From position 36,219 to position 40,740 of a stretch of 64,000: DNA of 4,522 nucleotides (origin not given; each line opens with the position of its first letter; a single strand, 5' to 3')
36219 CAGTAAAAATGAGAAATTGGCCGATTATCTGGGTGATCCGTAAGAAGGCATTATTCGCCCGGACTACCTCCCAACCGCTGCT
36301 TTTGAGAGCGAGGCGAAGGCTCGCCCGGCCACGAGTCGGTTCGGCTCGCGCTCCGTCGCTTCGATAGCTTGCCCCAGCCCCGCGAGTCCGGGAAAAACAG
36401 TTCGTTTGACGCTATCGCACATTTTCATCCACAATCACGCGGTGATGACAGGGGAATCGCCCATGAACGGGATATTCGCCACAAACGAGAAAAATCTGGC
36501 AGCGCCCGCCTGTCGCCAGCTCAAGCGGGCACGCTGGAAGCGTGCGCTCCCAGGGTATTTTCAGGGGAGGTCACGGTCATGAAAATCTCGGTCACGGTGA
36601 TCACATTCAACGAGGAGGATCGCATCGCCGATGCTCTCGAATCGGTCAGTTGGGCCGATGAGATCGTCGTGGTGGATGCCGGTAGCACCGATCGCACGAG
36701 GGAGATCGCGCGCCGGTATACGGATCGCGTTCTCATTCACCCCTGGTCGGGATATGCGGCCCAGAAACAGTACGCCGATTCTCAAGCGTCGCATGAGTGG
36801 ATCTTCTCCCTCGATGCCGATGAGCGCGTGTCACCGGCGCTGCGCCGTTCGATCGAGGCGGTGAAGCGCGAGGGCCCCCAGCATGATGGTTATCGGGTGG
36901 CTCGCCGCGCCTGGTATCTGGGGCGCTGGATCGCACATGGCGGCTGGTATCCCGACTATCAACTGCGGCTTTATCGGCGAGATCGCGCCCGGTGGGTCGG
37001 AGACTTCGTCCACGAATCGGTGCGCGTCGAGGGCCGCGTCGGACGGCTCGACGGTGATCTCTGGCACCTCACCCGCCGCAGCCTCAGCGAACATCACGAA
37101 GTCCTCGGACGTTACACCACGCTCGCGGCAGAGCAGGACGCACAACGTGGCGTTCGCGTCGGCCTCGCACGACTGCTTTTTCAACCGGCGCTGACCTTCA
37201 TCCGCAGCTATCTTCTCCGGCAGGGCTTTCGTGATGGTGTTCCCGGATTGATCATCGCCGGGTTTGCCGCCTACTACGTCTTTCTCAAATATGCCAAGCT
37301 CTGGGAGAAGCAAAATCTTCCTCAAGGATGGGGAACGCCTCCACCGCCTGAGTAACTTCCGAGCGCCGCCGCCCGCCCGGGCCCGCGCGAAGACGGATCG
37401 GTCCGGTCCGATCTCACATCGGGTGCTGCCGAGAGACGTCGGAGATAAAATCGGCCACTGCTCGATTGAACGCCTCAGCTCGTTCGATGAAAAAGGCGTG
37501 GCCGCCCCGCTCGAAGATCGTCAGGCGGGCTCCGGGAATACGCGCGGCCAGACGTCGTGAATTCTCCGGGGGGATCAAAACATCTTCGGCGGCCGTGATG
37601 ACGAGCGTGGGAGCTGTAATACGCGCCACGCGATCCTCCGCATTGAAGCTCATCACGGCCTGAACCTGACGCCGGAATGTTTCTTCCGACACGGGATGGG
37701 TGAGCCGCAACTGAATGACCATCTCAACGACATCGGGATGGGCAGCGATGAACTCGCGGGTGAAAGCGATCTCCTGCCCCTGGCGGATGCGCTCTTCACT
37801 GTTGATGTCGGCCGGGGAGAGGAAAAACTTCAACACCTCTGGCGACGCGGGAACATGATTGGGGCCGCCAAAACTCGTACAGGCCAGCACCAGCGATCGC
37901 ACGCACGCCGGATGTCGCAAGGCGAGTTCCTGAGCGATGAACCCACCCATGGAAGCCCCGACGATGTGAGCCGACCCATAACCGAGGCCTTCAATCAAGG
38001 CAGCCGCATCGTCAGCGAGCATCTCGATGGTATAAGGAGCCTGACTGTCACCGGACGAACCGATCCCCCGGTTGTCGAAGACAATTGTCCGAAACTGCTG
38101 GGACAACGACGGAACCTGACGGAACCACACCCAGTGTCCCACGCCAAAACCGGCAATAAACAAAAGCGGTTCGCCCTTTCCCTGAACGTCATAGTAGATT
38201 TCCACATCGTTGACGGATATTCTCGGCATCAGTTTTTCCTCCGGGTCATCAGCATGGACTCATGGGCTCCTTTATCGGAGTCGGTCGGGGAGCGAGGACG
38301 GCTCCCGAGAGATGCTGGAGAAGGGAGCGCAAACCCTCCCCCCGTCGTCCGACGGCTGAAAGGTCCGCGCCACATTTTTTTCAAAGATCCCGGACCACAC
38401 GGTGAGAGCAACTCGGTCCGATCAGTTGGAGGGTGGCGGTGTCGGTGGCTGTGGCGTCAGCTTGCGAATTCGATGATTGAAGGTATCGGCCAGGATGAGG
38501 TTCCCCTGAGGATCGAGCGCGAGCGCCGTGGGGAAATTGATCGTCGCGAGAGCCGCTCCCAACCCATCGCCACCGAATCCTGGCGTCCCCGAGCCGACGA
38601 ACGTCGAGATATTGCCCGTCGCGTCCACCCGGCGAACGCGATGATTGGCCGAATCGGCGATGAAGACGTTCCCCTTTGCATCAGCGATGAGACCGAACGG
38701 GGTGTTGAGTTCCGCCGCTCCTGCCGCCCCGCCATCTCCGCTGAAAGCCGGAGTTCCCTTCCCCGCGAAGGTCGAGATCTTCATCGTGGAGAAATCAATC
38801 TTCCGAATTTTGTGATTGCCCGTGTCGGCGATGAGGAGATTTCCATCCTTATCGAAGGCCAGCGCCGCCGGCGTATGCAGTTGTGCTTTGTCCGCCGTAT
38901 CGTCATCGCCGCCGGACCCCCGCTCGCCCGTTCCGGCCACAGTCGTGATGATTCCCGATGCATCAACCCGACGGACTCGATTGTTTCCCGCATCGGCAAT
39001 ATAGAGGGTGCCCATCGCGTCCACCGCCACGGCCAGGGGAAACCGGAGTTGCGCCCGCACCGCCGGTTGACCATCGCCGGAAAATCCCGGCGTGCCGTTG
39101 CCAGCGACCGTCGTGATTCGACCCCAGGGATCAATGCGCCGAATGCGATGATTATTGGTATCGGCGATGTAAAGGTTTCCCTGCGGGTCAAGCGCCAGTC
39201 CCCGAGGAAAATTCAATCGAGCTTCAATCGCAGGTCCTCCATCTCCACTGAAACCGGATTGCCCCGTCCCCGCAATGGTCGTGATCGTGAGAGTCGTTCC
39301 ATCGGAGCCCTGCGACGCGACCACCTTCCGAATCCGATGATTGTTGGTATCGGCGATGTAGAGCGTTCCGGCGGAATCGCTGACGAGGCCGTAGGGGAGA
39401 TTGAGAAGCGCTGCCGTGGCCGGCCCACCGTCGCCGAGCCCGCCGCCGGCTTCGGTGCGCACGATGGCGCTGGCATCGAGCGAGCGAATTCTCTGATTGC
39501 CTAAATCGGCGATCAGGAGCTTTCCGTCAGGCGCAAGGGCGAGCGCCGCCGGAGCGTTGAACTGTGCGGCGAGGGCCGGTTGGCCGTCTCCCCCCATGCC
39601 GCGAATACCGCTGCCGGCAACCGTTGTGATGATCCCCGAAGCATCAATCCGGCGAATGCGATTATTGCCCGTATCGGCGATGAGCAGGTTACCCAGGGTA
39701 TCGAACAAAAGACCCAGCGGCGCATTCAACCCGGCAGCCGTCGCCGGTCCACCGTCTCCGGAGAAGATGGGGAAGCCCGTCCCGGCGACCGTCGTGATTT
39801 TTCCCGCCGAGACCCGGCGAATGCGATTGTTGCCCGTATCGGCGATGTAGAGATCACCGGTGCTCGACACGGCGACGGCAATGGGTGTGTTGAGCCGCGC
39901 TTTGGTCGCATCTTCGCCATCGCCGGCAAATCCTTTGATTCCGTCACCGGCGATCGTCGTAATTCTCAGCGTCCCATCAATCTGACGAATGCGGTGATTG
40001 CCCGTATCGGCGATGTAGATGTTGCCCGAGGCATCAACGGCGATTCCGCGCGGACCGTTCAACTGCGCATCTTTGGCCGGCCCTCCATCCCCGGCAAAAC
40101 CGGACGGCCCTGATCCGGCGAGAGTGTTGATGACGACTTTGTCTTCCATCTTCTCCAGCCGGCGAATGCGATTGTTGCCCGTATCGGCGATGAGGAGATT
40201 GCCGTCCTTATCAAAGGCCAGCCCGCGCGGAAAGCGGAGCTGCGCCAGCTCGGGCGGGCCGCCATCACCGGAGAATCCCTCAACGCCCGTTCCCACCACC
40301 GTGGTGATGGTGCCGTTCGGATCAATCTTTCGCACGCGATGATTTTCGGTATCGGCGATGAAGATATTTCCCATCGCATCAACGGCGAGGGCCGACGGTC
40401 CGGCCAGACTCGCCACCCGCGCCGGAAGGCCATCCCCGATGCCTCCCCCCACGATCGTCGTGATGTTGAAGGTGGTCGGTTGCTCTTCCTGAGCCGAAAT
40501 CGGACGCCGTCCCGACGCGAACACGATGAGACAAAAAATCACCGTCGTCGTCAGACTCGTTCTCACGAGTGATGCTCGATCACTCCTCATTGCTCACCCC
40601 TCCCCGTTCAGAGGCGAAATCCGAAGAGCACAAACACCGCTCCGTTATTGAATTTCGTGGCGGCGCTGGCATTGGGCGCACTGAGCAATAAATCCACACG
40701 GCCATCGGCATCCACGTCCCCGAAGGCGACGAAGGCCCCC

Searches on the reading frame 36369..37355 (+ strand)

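Call 33: search_protein_families(library=pfam, proteins=[window:36369-37355:+], max_evalue=0.00001)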
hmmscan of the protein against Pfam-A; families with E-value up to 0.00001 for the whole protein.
window:36369-37355:+ (328 aa): 1 family
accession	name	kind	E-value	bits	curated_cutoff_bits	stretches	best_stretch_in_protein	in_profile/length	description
PF00535.33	Glycos_transf_2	-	4.6e-18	66.1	23.3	1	74-199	1-139/168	Glycosyl transferase family 2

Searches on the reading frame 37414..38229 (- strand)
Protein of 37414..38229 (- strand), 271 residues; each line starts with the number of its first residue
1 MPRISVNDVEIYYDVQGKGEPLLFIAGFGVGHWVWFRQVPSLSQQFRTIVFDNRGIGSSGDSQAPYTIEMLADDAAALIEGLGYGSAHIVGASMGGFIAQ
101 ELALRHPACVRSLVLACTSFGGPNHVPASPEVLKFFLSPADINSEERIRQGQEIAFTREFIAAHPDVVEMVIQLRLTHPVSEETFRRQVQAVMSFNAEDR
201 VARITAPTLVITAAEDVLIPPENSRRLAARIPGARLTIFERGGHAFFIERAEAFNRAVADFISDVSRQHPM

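Call 33: search_protein_families(library=pfam, proteins=[window:37414-38229:-], max_evalue=0.00001)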
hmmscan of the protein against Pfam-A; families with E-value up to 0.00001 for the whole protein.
window:37414-38229:- (271 aa): 4 families
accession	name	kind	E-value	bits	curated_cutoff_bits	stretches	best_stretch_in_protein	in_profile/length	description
PF00561.26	Abhydrolase_1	-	5.5e-33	115.1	25.8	1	21-250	2-244/245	alpha/beta hydrolase fold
PF12697.13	Abhydrolase_6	-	7.9e-25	89.2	26.3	1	22-257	1-217/217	Alpha/beta hydrolase family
PF12146.15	Hydrolase_4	-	1.7e-20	73.8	27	1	44-250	30-238/239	Serine aminopeptidase, S33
PF08386.16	Abhydrolase_4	-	1.2e-06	29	21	1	203-265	32-94/103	TAP-like protein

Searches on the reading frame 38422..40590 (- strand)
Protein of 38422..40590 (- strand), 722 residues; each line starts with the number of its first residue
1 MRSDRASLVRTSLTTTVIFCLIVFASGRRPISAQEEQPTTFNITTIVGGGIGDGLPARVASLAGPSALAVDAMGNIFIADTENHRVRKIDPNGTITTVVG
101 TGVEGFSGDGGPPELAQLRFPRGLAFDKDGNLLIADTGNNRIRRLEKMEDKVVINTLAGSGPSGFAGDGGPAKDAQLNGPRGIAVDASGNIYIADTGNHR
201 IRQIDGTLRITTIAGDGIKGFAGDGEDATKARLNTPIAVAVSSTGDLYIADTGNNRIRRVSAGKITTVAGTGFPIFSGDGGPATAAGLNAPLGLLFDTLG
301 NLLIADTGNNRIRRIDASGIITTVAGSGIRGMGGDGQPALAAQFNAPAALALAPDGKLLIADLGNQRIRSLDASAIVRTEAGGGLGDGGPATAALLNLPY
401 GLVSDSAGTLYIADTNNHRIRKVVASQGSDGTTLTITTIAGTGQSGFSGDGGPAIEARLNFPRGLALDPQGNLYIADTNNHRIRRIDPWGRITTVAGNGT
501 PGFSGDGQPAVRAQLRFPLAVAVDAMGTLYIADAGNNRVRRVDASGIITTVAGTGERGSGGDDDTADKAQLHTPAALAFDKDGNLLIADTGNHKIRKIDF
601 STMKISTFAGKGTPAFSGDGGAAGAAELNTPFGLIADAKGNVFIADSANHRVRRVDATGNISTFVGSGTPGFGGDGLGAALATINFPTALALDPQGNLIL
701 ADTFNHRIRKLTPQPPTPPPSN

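Call 33: search_protein_families(library=pfam, proteins=[window:38422-40590:-], max_evalue=0.00001)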
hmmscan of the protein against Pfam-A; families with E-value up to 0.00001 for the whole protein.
window:38422-40590:- (722 aa): 9 families
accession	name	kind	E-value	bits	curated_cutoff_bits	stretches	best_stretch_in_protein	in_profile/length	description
PF01436.27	NHL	-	2.7e-91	295.8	20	4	177-203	1-27/28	NHL repeat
PF25021.1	TEN_NHL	-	4.3e-83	279.7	27.1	6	400-498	76-178/357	Teneurin NHL domain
PF08450.18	SGL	-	7.1e-27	95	26.3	0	522-663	92-218/246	SMP-30/Gluconolactonase/LRE-like region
PF24684.1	Vgb_lyase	-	2.1e-15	56.8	50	0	461-494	98-131/290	Virginiamycin B lyase family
PF13449.12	Phytase-like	-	5.2e-15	56.5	27.6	0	462-493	70-101/284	Esterase-like activity of phytase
PF06739.17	SBBP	-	3.1e-14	53.1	20.5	0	180-194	15-29/38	Beta-propeller repeat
PF22701.2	Mala_s_1-like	-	4.6e-12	46.5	27.5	0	464-608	44-166/195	Mal s 1 allergenic protein-like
PF07494.17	Reg_prop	-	4e-09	36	20.4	0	463-477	8-22/24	Two component regulator propeller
PF20067.5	SSL_N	-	5.3e-06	26.6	18.9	0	176-195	19-38/46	Strictosidine synthase-like, N-terminal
